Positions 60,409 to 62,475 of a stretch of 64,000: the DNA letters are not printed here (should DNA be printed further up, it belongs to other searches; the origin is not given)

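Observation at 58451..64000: Reductive dehalogenase next to a NapC/NirT-type 12-haem cytochrome, a full TatA-C-B set and a cupredoxin: possible new organohalide electron-transport wiring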

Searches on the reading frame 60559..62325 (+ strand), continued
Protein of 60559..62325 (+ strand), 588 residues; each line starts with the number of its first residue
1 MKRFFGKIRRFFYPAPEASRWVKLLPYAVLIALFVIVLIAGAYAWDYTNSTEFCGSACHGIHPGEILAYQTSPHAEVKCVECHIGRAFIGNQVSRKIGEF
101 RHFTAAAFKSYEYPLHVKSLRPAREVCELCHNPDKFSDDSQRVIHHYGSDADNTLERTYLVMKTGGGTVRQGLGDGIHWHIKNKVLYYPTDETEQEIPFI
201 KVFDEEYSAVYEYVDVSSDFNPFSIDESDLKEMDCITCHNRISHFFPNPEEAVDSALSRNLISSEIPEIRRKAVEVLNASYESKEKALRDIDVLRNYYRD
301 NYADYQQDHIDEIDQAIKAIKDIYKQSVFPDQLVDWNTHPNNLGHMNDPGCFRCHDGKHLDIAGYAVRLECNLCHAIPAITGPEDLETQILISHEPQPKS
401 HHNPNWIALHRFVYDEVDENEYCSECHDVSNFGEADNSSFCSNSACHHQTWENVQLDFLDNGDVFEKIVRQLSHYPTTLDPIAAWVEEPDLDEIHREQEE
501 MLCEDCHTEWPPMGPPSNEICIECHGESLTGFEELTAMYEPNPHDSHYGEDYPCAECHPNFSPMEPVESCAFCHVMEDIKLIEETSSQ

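Call 12: find_encoding_contigs(protein=P0002, flank=10000, max_places=3)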
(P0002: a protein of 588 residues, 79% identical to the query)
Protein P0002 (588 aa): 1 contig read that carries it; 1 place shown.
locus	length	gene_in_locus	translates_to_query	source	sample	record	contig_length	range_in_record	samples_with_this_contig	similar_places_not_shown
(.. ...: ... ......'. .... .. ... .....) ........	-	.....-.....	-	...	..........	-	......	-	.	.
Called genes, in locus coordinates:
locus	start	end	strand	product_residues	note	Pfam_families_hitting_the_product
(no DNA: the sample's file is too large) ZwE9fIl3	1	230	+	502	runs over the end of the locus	PF12838:Fer4_7 (weak), PF13237:Fer4_10, PF13247:Fer4_11, PF14711:Nitr_red_bet_C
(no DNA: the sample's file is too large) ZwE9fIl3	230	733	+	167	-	-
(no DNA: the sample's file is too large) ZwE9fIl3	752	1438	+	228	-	PF02665:Nitrate_red_gam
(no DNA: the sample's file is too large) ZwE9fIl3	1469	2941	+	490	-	PF07690:MFS_1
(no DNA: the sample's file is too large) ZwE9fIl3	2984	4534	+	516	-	PF07690:MFS_1 (faint)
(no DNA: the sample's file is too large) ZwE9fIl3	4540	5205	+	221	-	PF02663:FmdE, PF01258:zf-dskA_traR (weak)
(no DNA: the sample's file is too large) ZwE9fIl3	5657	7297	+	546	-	PF00672:HAMP, PF01590:GAF (faint), PF13185:GAF_2 (weak), PF07730:HisKA_3, PF02518:HATPase_c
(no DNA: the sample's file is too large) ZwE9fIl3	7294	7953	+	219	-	PF00072:Response_reg, PF08281:Sigma70_r4_2 (weak), PF00196:GerE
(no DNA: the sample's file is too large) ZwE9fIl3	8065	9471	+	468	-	PF13486:Dehalogenase, PF12838:Fer4_7 (weak), PF13484:Fer4_16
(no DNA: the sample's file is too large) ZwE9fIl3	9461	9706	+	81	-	PF27193:VcrB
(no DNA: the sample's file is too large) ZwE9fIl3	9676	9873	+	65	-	-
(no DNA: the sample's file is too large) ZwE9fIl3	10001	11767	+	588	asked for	PF03264:Cytochrom_NNT, PF14522:Cytochrome_C7 (faint), PF14537:Cytochrom_c3_2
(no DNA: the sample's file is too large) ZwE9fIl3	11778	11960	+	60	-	PF02416:TatA_B_E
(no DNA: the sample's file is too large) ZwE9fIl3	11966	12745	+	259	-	PF00902:TatC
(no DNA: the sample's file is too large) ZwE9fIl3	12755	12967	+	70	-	PF02416:TatA_B_E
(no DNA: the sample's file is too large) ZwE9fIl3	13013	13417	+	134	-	PF13473:Cupredoxin_1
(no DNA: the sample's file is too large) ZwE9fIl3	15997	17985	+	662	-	PF12801:Fer4_5 (faint), PF13473:Cupredoxin_1 (weak)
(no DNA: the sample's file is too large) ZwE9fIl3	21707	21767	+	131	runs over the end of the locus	PF13473:Cupredoxin_1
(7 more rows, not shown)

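Call 16: search_protein_families(library=pfam, proteins=[L001:13043-13456:+, L001:13939-15330:+, L001:15346-15618:+, L001:15814-16053:+, L001:16201-18192:+, L001:18528-18953:+, L001:9277-9513:+], max_evalue=0.01)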
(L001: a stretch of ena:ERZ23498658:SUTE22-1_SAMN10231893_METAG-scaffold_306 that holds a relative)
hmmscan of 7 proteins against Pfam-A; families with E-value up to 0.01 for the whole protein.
L001:13043-13456:+ (137 aa): 2 families
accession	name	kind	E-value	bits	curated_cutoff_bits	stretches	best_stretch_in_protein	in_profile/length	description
PF13473.12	Cupredoxin_1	-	2.2e-08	34.5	27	1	39-135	16-104/104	Cupredoxin-like domain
PF00127.26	Copper-bind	-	0.0034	18.2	21.2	1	56-135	15-96/99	Copper binding proteins, plastocyanin/azurin family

L001:13939-15330:+ (463 aa): 11 families
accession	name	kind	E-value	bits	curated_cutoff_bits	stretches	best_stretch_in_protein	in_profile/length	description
PF13486.11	Dehalogenase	-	5.3e-26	91.9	24.3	1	42-313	2-306/306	Reductive dehalogenase subunit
PF13484.11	Fer4_16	-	5.4e-08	33.9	30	1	327-392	2-65/66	4Fe-4S double cluster binding domain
PF12838.12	Fer4_7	-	2.3e-07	31.6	27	1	327-392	2-50/52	4Fe-4S dicluster domain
PF13187.11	Fer4_9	-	5.1e-06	26.9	27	0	325-342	35-52/52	4Fe-4S dicluster domain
PF13237.11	Fer4_10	-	6.8e-06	26.4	25.5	0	326-343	8-27/53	4Fe-4S dicluster domain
PF00037.32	Fer4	-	8.8e-06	25.8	21.1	1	326-342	7-23/24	4Fe-4S binding domain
PF13534.11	Fer4_17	-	0.00045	21.2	22.2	0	325-339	44-58/61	4Fe-4S dicluster domain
PF12837.12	Fer4_6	-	0.0016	18.8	25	0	327-342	9-24/24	4Fe-4S binding domain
PF14697.11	Fer4_21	-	0.0018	18.8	35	0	327-347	8-31/59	4Fe-4S dicluster domain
PF12800.12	Fer4_4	-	0.0022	18.7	24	0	381-392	5-16/17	4Fe-4S binding domain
PF13183.11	Fer4_8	-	0.0038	18.2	27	0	381-406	6-31/68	4Fe-4S dicluster domain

L001:15346-15618:+ (90 aa): 0 families

L001:15814-16053:+ (79 aa): 3 families
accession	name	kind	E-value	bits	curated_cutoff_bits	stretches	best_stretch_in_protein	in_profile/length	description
PF09723.15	Zn_ribbon_8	-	4.9e-15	55.7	34.4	1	1-40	1-39/41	Zinc ribbon domain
PF17283.8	Zn_ribbon_SprT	-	0.0011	19.4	28.1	0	4-24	3-22/38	SprT-like zinc ribbon domain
PF23451.1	Zn_ribbon_PaaD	-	0.0013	18.7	27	0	6-19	40-53/53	PaaD zinc beta ribbon domain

L001:16201-18192:+ (663 aa): 3 families
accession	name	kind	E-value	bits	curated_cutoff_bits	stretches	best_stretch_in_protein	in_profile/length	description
PF12801.12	Fer4_5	-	1.2e-05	25.6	22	1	305-340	3-37/48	4Fe-4S binding domain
PF00116.26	COX2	-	0.00085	19.7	22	1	54-119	50-113/120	Cytochrome C oxidase subunit II, periplasmic domain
PF13473.12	Cupredoxin_1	-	0.0011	19.4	27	1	31-125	16-104/104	Cupredoxin-like domain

L001:18528-18953:+ (141 aa): 1 family
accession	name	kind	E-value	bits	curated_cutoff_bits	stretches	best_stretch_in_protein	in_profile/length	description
PF14387.11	DUF4418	-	2.8e-26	92.6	27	1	12-126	2-112/117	Domain of unknown function (DUF4418)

L001:9277-9513:+ (78 aa): 0 families

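Call 17: find_related_loci(query=A1, collection=genome_contigs, flank=10000)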
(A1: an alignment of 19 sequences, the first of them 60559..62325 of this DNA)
Query A1 (588 aa) in genome_contigs; peptide patterns used: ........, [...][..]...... (x = any residue, [..] = any of these).
600 stretches matched a pattern (row limit reached: there are more); 594 encode a relative of the query (tblastn E <= 1e-3); the best 80 are kept; 80 distinct loci.
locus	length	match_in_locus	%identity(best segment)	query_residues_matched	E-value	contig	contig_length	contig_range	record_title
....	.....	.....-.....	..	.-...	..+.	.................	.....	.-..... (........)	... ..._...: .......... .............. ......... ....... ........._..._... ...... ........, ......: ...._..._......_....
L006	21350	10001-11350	54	1-457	3e-168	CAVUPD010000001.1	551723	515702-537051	MAG: uncultured Chloroflexia bacterium isolate MFD05942.bin.2.115 genome assembly, contig: contig_10089, whole genome sh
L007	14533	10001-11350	52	1-457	1e-166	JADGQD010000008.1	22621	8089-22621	MAG: Anaerolineales bacterium isolate Chersky.4_57 contig-100_458, whole genome shotgun sequence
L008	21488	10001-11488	50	1-507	4e-165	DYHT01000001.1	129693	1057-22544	MAG TPA_asm: Chloroflexus sp. isolate DR5_57_13 Afr_mines_DR5_11_length_129693_cov_6_516400, whole genome shotgun sequen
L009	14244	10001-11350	54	1-457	1e-163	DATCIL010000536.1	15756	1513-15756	MAG TPA_asm: Anaerolineales bacterium isolate SMAG_U7858 k141_3097694, whole genome shotgun sequence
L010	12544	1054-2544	48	1-508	1e-161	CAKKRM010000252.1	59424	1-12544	Anaerolineales bacterium isolate Hainich-H51-bin274-1-1 genome assembly, contig: H51-bin274_1_1_Hain_H51_02um_R2_131_len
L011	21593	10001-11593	45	1-546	1e-161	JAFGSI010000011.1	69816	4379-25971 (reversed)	MAG: Anaerolineales bacterium isolate Zod_Metabat.883 k87_1209291, whole genome shotgun sequence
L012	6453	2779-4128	54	1-457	4e-162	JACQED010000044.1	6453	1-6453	MAG: Chloroflexi bacterium isolate NC_groundwater_1012_Pr1_S-0.65um_63_12 Montesol18_Sp65_coassembly_scaffold_136959, wh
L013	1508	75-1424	52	1-457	5e-176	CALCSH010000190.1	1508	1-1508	MAG TPA_asm: uncultured Anaerolineae bacterium isolate ERR2206789_bin.32_CONCOCT_v1.1_MAG genome assembly, contig: ERZ89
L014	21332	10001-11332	50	7-457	3e-160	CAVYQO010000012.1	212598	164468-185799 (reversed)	MAG: uncultured Chloroflexia bacterium isolate MFD04716.bin.2.130 genome assembly, contig: contig_41242, whole genome sh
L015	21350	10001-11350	53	1-457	1e-159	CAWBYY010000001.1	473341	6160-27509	MAG: uncultured Chloroflexia bacterium isolate MFD09779.bin.1.115 genome assembly, contig: contig_20878, whole genome sh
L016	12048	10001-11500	47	1-531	4e-159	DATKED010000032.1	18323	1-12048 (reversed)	MAG TPA_asm: Anaerolineales bacterium isolate SMAG_U14490 k141_812843, whole genome shotgun sequence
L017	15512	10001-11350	53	1-457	4e-159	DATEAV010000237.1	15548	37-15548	MAG TPA_asm: Anaerolineales bacterium isolate SMAG_U8227 k141_3388214, whole genome shotgun sequence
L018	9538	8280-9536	54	1-426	3e-158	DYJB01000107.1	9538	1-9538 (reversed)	MAG TPA_asm: Candidatus Aquidulcis sp. isolate FI88_3_69_8 Afr_mines_FI88_2326_length_9538_cov_2_906781, whole genome sh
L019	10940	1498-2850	50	1-457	3e-158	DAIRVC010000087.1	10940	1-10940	MAG TPA_asm: Anaerolineales bacterium isolate CTOTU25583 NODE_2913_length_10940_cov_4.879283, whole genome shotgun seque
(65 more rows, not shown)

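Call 24: find_encoding_contigs(protein=P0073, flank=8000, max_places=1)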
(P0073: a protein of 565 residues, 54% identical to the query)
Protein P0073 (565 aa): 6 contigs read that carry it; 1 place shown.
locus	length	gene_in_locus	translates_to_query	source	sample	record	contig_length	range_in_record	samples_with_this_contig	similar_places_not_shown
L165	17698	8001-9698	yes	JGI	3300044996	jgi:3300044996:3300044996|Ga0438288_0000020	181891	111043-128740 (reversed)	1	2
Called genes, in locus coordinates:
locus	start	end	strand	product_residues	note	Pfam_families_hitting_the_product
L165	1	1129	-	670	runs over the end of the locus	PF01578:Cytochrom_C_asm, PF16327:CcmF_C, PF05140:ResB (faint)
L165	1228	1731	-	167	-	PF03100:CcmE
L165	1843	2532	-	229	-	PF00072:Response_reg, PF08281:Sigma70_r4_2 (weak), PF00196:GerE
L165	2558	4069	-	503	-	PF07730:HisKA_3, PF02518:HATPase_c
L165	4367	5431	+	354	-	-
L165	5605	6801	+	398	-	PF02085:Cytochrom_CIII (faint), PF14537:Cytochrom_c3_2 (faint), PF09699:Paired_CXXCH_1 (faint), PF14522:Cytochrome_C7 (faint)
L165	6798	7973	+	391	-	PF01292:Ni_hydr_CYTB, PF07635:PSCyt1 (weak)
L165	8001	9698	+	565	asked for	PF03264:Cytochrom_NNT, PF14522:Cytochrome_C7 (faint), PF07635:PSCyt1 (weak)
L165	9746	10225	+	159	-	PF00355:Rieske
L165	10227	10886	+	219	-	PF00033:Cytochrome_B, PF13631:Cytochrom_B_N_2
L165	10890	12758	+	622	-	PF00032:Cytochrom_B_C, PF13442:Cytochrome_CBB3, PF14495:Cytochrom_C550 (faint), PF14522:Cytochrome_C7 (faint), PF14537:Cytochrom_c3_2 (faint), PF13442:Cytochrome_CBB3, PF00034:Cytochrom_C, PF13442:Cytochrome_CBB3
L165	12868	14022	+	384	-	PF13173:AAA_14, PF13635:DUF4143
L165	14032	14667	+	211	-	-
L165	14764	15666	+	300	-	PF01545:Cation_efflux, PF16916:ZT_dimer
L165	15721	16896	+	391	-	PF20706:GT4-conflict (faint), PF13439:Glyco_transf_4, PF13579:Glyco_trans_4_4, PF00534:Glycos_transf_1, PF13692:Glyco_trans_1_4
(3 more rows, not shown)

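Call 25: find_encoding_contigs(protein=P0030, flank=8000, max_places=1)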
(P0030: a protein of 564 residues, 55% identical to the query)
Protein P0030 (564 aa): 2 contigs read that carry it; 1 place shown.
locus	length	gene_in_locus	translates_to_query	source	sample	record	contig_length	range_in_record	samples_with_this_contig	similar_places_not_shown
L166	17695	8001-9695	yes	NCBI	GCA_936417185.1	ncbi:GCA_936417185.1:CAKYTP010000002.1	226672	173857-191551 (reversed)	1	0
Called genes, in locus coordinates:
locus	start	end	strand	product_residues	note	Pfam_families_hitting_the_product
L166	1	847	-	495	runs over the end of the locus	PF07730:HisKA_3, PF02518:HATPase_c, PF13581:HATPase_c_2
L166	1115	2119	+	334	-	PF22113:Mtrc-MtrF_II-IV_dom (faint), PF09699:Paired_CXXCH_1 (faint), PF14522:Cytochrome_C7 (faint), PF14537:Cytochrom_c3_2 (faint)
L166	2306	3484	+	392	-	PF02085:Cytochrom_CIII (faint), PF03264:Cytochrom_NNT (faint), PF09699:Paired_CXXCH_1 (faint), PF14522:Cytochrome_C7 (faint), PF14537:Cytochrom_c3_2 (faint)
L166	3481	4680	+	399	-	PF01292:Ni_hydr_CYTB, PF07635:PSCyt1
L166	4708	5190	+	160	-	PF00355:Rieske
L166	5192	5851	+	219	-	PF00033:Cytochrome_B, PF13631:Cytochrom_B_N_2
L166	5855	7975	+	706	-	PF00032:Cytochrom_B_C, PF13442:Cytochrome_CBB3, PF13442:Cytochrome_CBB3, PF00034:Cytochrom_C, PF13442:Cytochrome_CBB3, PF00034:Cytochrom_C (weak), PF13442:Cytochrome_CBB3, PF07635:PSCyt1 (weak), +4 more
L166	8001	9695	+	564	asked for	PF03264:Cytochrom_NNT, PF14537:Cytochrom_c3_2 (faint), PF07635:PSCyt1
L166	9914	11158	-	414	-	PF03916:NrfD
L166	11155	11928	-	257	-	PF00037:Fer4 (weak), PF12797:Fer4_2 (weak), PF12837:Fer4_6 (weak), PF12838:Fer4_7 (weak), PF13247:Fer4_11, PF00037:Fer4, PF12797:Fer4_2 (weak), PF12838:Fer4_7, +6 more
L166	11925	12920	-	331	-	PF14522:Cytochrome_C7 (faint), PF14537:Cytochrom_c3_2 (faint), PF09699:Paired_CXXCH_1 (faint), PF13435:Cytochrome_C554 (weak), PF22113:Mtrc-MtrF_II-IV_dom (weak)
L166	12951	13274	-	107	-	-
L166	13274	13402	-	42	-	-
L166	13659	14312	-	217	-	PF00072:Response_reg, PF00196:GerE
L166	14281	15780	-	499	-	PF07730:HisKA_3, PF02518:HATPase_c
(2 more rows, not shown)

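Call 36: search_solved_structures(query=A1, max_evalue=1, show_alignments=2)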
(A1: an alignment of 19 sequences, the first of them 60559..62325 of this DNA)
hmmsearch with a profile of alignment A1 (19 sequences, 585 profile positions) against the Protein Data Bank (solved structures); distinct sequences matched with E-value up to 1: 23.
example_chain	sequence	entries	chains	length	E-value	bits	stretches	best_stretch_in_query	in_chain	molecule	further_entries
2j7a_C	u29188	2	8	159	2.9e-05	26.1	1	33-88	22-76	CYTOCHROME C QUINOL DEHYDROGENASE NRFH | NAPC/NIRT CYTOCHROME C FAMILY PROTEIN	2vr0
1qo8_A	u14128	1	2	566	0.00082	21.3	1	501-572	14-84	FLAVOCYTOCHROME C3 FUMARATE REDUCTASE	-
1jrz_A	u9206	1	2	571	0.0026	19.6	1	498-572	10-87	FLAVOCYTOCHROME C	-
1q9i_A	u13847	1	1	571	0.0026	19.6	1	498-572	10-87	flavocytochrome c3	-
1jry_A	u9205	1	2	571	0.0026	19.6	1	498-572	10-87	FLAVOCYTOCHROME C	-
2b7s_A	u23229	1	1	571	0.0026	19.6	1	498-572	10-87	Fumarate reductase flavoprotein subunit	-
1qjd_A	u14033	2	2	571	0.0026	19.6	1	498-572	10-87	FLAVOCYTOCHROME C3 | Fumarate reductase flavoprotein subunit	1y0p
1jrx_A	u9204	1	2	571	0.0026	19.6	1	498-572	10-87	FLAVOCYTOCHROME C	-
2b7r_A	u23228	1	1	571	0.0026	19.6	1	498-572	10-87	Fumarate reductase flavoprotein subunit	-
1ksu_A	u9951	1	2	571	0.0026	19.6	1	498-572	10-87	flavocytochrome c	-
1kss_A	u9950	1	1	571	0.0026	19.6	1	498-572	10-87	flavocytochrome c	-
1m64_A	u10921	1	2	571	0.0026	19.6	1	498-572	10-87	flavocytochrome c3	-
1lj1_A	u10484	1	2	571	0.0026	19.6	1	498-572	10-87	flavocytochrome c3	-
1e39_A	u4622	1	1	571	0.0026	19.6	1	498-572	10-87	FUMARATE REDUCTASE FLAVOPROTEIN SUBUNIT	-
1czj_A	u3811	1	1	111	0.0062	18.4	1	488-572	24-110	CYTOCHROME C3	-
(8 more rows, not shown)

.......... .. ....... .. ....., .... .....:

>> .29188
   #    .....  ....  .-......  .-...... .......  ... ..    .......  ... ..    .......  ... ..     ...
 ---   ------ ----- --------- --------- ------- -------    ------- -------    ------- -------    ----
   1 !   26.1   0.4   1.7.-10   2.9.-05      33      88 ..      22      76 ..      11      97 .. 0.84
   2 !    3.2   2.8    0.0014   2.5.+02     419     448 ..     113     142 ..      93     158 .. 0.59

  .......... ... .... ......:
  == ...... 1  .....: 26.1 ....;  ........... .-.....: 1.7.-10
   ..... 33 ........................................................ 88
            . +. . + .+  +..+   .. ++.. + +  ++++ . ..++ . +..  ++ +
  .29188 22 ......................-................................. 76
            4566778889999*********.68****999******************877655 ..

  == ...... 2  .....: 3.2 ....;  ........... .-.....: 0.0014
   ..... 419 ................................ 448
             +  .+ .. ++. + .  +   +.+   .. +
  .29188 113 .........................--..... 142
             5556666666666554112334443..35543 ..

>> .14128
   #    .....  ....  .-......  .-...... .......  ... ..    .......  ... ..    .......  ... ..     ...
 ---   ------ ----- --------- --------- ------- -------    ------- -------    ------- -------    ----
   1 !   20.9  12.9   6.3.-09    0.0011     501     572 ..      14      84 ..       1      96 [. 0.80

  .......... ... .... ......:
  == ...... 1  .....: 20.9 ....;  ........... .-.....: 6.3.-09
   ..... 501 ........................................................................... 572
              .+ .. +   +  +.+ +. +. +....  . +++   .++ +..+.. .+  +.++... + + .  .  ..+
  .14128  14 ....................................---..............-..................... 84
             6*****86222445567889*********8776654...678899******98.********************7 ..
